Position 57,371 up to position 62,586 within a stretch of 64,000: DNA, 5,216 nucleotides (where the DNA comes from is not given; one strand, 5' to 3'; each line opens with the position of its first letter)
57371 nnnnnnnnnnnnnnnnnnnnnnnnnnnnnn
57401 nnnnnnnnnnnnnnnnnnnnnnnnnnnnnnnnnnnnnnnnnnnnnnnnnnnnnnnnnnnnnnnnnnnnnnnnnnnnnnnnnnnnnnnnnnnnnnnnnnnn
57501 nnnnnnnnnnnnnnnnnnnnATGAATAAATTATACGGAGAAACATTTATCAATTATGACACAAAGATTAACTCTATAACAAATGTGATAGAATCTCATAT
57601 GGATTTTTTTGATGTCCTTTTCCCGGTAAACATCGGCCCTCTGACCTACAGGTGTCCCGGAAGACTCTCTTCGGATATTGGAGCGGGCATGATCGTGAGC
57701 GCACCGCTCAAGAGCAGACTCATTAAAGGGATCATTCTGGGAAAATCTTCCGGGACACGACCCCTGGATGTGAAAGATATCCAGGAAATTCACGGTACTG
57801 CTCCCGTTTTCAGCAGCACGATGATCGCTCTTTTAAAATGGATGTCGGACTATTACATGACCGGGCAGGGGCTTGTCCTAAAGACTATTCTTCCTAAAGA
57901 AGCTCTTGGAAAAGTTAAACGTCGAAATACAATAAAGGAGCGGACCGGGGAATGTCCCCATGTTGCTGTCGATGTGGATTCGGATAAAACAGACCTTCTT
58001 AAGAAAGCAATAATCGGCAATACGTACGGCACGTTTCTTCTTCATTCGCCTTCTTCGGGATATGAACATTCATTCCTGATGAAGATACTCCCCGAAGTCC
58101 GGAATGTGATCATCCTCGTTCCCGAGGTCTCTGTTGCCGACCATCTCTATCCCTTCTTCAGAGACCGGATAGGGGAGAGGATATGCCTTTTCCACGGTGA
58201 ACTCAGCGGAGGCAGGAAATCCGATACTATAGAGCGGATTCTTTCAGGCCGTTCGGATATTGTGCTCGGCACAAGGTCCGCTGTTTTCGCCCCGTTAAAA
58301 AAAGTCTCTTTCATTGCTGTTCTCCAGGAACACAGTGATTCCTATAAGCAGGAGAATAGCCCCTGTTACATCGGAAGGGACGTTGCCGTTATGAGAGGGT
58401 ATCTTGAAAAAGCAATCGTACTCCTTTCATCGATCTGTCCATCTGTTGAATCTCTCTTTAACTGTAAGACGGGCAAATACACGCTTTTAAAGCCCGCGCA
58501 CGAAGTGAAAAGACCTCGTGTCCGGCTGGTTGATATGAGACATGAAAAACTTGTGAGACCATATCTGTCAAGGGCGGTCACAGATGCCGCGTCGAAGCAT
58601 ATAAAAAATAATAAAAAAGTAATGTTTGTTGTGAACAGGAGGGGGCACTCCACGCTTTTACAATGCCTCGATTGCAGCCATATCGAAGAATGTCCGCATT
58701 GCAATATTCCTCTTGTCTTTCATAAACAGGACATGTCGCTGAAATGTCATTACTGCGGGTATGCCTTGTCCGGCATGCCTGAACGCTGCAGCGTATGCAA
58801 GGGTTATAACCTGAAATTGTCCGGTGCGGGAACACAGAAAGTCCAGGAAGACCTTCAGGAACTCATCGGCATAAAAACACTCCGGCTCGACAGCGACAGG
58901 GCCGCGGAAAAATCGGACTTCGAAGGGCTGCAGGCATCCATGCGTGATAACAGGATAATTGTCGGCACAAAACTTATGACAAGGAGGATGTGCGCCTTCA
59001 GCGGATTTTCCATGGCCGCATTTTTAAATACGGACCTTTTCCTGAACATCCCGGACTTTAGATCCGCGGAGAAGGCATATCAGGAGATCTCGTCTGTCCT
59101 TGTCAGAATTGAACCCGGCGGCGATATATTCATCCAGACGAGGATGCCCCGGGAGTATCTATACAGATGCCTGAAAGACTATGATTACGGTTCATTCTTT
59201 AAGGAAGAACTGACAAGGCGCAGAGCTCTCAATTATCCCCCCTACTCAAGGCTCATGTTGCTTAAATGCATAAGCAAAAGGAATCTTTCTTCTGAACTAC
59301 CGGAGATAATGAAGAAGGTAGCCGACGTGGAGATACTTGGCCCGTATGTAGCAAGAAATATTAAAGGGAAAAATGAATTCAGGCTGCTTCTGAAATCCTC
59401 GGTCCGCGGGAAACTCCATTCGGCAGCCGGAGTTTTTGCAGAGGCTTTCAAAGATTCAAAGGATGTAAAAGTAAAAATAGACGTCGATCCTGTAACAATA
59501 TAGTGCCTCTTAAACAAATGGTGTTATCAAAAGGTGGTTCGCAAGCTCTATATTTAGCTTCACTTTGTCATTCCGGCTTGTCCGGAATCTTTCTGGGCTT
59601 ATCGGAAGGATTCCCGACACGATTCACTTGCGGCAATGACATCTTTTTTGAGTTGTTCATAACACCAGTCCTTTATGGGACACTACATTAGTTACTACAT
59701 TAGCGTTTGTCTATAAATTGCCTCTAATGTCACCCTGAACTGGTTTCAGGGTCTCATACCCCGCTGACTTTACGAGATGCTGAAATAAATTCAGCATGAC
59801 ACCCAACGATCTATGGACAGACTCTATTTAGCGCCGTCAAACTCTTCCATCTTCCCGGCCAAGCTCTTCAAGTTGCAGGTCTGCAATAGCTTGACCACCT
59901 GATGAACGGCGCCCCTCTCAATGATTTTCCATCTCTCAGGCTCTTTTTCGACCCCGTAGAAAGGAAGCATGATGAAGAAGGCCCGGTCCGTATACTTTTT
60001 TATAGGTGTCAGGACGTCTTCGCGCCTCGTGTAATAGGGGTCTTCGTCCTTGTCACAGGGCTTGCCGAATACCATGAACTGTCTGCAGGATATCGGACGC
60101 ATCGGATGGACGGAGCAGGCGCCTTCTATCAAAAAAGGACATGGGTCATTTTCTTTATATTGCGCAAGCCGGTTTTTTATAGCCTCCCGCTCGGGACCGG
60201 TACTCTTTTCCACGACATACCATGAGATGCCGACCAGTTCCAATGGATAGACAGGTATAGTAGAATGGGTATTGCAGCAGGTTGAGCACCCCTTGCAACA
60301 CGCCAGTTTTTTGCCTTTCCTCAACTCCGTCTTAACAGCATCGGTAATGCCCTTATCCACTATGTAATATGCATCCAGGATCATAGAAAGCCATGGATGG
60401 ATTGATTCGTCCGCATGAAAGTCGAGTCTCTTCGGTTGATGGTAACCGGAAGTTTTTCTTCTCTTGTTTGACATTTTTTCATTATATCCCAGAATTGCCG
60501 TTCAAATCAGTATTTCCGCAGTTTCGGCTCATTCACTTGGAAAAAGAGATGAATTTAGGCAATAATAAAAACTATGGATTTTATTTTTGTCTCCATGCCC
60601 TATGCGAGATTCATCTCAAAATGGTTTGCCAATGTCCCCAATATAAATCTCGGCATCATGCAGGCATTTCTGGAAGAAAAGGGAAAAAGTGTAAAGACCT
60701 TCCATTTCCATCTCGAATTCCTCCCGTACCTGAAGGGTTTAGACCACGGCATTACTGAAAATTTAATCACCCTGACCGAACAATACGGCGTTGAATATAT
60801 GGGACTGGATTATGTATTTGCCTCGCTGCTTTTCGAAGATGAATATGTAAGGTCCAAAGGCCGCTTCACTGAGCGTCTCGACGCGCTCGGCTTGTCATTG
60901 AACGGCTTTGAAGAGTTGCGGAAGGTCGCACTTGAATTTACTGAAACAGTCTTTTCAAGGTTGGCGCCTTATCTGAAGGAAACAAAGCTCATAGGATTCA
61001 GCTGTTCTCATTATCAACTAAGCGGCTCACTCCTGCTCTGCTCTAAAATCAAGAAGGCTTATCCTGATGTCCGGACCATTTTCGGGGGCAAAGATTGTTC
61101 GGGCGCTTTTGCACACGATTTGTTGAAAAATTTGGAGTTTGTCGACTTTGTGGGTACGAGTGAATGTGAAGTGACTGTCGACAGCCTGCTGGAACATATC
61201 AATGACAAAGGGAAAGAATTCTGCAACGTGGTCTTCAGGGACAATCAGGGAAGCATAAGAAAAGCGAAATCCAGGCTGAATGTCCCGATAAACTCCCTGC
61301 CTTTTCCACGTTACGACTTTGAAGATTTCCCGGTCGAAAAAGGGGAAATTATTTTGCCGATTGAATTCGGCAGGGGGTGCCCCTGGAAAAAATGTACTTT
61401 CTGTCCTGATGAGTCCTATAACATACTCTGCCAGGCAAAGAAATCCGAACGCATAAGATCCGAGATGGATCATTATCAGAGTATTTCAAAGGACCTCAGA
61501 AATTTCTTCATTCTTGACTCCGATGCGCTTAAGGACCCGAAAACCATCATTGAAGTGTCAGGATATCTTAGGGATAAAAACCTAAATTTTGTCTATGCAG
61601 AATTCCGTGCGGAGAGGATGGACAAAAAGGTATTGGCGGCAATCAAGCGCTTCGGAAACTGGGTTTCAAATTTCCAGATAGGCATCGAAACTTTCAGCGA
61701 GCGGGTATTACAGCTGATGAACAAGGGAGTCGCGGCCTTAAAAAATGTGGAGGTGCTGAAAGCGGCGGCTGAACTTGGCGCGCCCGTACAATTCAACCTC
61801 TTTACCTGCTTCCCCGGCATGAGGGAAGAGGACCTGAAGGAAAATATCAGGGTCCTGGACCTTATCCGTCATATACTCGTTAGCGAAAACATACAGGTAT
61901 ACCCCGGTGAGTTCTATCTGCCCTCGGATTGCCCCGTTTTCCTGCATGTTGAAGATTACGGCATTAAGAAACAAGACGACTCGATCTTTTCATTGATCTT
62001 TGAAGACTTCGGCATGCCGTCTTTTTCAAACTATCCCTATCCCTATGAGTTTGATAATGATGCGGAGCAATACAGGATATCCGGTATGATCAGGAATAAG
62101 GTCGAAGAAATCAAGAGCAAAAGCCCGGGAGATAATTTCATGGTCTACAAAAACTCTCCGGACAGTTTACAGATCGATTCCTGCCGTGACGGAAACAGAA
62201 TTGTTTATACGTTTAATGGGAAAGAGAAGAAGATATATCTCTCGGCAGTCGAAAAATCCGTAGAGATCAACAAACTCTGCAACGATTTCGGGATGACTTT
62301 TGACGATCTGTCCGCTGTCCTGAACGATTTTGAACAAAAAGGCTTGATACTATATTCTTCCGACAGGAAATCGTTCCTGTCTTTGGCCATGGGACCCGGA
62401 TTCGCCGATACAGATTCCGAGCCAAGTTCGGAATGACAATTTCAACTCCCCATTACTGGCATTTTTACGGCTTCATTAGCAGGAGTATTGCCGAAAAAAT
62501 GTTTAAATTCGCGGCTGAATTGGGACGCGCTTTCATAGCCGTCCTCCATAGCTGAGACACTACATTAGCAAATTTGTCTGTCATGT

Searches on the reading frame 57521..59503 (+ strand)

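Call 69: search_protein_families(library=pfam, proteins=[window:57521-59503:+], max_evalue=0.00001)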
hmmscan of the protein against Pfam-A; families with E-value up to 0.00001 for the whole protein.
window:57521-59503:+ (660 aa): 3 families
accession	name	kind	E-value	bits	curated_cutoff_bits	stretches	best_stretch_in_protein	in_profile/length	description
PF17764.6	PriA_3primeBD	-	4.1e-17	62.3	22.7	1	39-125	10-96/96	3'DNA-binding domain (3'BD)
PF18319.7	Zn_ribbon_PriA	-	1.4e-10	41.4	26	1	391-415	1-25/27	PriA DNA helicase Cys-rich region (CRR) domain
PF18074.6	PriA_C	-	1.8e-07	32.3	26.9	1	589-657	25-95/95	Primosomal protein N C-terminal domain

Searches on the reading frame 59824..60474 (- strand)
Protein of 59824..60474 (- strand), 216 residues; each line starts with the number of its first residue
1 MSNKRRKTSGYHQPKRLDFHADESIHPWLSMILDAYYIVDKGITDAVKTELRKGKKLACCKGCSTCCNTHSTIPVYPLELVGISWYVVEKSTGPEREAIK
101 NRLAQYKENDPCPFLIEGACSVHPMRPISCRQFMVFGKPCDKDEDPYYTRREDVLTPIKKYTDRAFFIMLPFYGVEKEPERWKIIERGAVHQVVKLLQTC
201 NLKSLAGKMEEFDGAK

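Call 69: search_protein_families(library=pfam, proteins=[window:59824-60474:-], max_evalue=0.00001)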
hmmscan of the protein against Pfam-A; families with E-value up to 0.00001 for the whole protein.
window:59824-60474:- (216 aa): 1 family
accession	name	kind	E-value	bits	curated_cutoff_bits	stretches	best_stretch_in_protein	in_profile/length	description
PF03692.20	CxxCxxCC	-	7.2e-06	27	23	0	60-134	2-70/85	Putative zinc- or iron-chelating domain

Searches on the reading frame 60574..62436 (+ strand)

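Call 69: search_protein_families(library=pfam, proteins=[window:60574-62436:+], max_evalue=0.00001)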
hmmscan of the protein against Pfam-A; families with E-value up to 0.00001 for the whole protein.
window:60574-62436:+ (620 aa): 1 family
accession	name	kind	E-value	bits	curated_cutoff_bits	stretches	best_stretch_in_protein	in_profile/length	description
PF04055.27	Radical_SAM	-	8.6e-15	55.7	29.5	1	263-426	1-164/166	Radical SAM superfamily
